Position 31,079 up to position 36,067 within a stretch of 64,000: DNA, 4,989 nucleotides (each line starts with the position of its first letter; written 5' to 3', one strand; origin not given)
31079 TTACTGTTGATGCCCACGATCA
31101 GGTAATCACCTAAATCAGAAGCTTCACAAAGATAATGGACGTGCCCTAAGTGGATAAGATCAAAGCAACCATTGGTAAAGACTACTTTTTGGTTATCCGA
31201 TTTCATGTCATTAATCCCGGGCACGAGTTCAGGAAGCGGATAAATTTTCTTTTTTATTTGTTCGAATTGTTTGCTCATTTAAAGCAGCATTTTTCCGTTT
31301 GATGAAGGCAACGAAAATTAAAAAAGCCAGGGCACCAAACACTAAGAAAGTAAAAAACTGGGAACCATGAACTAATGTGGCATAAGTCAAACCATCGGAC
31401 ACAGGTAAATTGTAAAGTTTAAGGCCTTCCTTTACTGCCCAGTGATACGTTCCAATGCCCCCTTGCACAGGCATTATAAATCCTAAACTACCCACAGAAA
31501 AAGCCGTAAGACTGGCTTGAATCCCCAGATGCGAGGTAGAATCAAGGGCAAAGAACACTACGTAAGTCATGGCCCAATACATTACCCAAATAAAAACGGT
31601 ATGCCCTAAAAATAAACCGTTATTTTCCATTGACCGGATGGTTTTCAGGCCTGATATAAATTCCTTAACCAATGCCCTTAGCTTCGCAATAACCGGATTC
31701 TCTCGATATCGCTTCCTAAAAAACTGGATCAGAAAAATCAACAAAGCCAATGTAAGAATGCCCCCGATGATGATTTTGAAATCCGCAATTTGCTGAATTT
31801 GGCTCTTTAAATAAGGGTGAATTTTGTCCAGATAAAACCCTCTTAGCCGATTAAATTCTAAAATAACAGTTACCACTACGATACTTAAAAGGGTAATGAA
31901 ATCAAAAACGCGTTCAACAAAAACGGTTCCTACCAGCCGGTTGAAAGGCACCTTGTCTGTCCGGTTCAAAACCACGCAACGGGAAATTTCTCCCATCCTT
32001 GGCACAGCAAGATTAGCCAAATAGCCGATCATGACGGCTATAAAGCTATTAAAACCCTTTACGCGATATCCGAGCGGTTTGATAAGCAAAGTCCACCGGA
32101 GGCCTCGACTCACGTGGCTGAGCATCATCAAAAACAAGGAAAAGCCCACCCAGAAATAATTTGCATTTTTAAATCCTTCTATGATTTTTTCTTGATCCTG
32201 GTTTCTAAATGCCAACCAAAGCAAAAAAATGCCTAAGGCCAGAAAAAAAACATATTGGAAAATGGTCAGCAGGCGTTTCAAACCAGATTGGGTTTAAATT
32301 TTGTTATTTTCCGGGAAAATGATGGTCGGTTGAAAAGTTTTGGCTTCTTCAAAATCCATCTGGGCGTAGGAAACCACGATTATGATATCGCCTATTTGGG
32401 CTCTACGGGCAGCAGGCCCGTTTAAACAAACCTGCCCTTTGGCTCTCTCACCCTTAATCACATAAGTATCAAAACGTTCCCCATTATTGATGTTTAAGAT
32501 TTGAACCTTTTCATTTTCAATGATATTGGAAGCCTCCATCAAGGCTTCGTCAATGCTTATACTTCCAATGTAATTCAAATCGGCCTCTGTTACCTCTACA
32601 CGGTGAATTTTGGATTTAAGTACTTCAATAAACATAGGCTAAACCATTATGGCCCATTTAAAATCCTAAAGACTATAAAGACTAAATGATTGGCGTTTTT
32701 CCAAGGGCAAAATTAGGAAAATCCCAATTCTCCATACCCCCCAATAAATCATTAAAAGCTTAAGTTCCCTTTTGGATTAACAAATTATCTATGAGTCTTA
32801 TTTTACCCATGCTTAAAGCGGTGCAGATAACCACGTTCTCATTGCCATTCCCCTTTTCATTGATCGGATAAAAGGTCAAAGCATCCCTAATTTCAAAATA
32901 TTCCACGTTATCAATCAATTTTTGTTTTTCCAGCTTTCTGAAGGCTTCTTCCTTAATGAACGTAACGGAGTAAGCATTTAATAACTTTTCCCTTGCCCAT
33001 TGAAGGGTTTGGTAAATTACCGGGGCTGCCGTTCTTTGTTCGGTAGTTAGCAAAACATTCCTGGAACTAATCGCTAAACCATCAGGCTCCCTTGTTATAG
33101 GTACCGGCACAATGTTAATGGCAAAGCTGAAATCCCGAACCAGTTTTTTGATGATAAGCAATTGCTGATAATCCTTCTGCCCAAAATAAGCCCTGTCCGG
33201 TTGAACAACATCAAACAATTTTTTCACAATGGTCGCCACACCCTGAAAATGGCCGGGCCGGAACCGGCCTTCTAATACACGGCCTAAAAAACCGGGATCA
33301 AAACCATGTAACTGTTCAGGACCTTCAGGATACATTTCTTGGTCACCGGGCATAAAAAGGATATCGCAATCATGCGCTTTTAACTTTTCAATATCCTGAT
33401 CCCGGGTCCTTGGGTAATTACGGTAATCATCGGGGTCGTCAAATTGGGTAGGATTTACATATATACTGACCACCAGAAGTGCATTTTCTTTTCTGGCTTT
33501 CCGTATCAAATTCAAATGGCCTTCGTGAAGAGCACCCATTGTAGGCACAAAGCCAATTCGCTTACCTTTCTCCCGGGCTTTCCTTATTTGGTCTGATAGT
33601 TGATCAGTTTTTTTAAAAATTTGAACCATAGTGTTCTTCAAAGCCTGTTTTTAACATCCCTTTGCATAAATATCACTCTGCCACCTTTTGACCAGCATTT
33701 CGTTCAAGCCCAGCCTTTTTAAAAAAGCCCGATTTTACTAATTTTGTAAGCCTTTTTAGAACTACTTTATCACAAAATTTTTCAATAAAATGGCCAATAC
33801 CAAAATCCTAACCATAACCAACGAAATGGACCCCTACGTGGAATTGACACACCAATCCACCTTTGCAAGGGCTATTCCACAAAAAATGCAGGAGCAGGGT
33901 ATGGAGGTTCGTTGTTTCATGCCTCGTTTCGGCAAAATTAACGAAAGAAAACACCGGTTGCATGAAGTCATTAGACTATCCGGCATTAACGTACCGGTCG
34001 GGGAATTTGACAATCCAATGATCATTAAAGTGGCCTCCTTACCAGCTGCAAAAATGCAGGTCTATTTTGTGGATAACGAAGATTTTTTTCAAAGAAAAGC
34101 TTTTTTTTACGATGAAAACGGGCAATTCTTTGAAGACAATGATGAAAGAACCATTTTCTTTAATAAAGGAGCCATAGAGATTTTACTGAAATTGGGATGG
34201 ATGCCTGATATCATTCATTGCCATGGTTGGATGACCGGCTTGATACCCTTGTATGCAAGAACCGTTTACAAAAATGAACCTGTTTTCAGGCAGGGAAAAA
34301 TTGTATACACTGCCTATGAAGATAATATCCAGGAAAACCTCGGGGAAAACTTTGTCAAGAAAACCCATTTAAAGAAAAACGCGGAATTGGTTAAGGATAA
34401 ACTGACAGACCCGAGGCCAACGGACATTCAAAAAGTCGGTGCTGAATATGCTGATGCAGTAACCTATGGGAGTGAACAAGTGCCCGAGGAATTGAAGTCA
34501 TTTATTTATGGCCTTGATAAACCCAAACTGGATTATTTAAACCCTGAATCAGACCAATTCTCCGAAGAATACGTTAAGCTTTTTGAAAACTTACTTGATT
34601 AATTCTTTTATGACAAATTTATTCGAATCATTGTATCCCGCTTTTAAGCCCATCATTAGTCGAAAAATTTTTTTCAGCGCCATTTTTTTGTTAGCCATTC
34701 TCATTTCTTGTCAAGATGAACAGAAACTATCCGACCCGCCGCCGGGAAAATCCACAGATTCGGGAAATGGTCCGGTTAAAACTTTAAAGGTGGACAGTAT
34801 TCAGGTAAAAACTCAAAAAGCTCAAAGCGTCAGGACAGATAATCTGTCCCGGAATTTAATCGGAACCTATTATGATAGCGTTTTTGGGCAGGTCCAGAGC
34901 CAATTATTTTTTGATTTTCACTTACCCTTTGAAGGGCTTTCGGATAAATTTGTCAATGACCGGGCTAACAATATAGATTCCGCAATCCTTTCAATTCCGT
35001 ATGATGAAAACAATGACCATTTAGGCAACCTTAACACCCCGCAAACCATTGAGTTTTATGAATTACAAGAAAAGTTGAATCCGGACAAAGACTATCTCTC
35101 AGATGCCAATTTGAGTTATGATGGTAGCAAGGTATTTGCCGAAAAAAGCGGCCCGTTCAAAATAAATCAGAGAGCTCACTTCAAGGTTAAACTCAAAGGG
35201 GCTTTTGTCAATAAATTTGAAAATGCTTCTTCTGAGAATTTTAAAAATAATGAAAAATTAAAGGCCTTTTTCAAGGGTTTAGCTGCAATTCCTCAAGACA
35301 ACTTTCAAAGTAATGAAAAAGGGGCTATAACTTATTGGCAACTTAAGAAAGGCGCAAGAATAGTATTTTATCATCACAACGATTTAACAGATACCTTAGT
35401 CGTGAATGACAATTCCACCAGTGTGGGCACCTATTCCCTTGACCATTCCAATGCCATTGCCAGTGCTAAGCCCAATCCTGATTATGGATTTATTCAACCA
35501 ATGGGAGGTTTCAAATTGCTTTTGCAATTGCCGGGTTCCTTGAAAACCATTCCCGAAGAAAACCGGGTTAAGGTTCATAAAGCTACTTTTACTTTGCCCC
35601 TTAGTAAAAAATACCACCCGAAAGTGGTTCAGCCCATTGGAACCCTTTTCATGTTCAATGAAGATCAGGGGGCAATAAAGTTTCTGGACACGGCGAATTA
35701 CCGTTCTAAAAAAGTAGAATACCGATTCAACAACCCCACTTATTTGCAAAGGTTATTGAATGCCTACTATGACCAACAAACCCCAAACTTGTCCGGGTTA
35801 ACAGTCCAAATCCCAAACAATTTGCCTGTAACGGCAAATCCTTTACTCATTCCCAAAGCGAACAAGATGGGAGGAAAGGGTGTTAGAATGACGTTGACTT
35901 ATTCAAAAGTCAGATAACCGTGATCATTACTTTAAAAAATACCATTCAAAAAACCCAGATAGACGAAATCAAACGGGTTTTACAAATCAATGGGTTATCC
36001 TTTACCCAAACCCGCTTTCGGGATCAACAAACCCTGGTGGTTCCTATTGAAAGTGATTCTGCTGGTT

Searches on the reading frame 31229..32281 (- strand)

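Call 70: search_protein_families(library=pfam, proteins=[window:31229-32281:-], max_evalue=0.0001)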
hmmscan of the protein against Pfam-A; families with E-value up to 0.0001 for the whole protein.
window:31229-32281:- (350 aa): 1 family
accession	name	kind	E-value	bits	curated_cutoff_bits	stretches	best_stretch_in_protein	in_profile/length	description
PF03706.18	LPG_synthase_TM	-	4.9e-42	144.9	33.4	1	14-316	5-302/302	Lysylphosphatidylglycerol synthase TM region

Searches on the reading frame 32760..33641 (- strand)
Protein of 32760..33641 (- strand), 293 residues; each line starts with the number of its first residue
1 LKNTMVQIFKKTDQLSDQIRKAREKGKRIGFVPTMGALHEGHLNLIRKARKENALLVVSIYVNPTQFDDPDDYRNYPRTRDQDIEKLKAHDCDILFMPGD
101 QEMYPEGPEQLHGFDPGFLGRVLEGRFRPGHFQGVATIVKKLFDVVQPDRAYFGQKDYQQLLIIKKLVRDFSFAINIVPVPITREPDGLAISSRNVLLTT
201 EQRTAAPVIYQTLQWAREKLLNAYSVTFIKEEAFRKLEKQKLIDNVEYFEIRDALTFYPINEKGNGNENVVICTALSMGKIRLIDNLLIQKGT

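Call 70: search_protein_families(library=pfam, proteins=[window:32760-33641:-], max_evalue=0.0001)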
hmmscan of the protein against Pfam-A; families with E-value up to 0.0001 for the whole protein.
window:32760-33641:- (293 aa): 1 family
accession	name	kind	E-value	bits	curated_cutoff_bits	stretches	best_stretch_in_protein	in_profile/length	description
PF02569.21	Pantoate_ligase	-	1.3e-100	336.5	20.7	1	7-287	1-267/268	Pantoate-beta-alanine ligase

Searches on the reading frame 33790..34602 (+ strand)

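Call 70: search_protein_families(library=pfam, proteins=[window:33790-34602:+], max_evalue=0.0001)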
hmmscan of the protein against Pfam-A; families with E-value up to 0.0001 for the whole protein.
window:33790-34602:+ (270 aa): 1 family
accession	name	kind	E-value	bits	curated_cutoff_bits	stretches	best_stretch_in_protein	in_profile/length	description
PF08323.17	Glyco_transf_5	-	6.3e-53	180.4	22.7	1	5-241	1-230/239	Starch synthase catalytic domain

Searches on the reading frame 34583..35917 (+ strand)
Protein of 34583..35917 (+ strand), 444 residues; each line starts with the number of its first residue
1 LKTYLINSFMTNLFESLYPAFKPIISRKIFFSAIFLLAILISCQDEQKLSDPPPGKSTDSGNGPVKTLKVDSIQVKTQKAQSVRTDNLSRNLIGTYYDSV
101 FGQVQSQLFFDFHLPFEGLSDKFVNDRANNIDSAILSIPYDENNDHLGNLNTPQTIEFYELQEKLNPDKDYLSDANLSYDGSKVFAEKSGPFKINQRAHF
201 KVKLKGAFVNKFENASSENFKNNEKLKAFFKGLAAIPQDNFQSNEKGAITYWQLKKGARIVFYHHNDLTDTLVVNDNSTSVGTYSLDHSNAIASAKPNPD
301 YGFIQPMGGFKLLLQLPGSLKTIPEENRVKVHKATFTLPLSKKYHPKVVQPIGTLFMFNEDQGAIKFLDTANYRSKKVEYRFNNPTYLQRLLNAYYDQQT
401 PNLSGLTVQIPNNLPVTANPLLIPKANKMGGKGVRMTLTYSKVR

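Call 45: search_protein_families(library=ncbifam, proteins=[window:34583-35917:+], max_evalue=0.00001)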
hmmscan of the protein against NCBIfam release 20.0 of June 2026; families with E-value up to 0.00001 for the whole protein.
window:34583-35917:+ (444 aa): 1 family
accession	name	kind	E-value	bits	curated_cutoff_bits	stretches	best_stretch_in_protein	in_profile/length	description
NF053686.1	BamH_fj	equivalog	1.3e-10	40.5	420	1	34-145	6-109/516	BamH family beta-barrel-assembly machinery protein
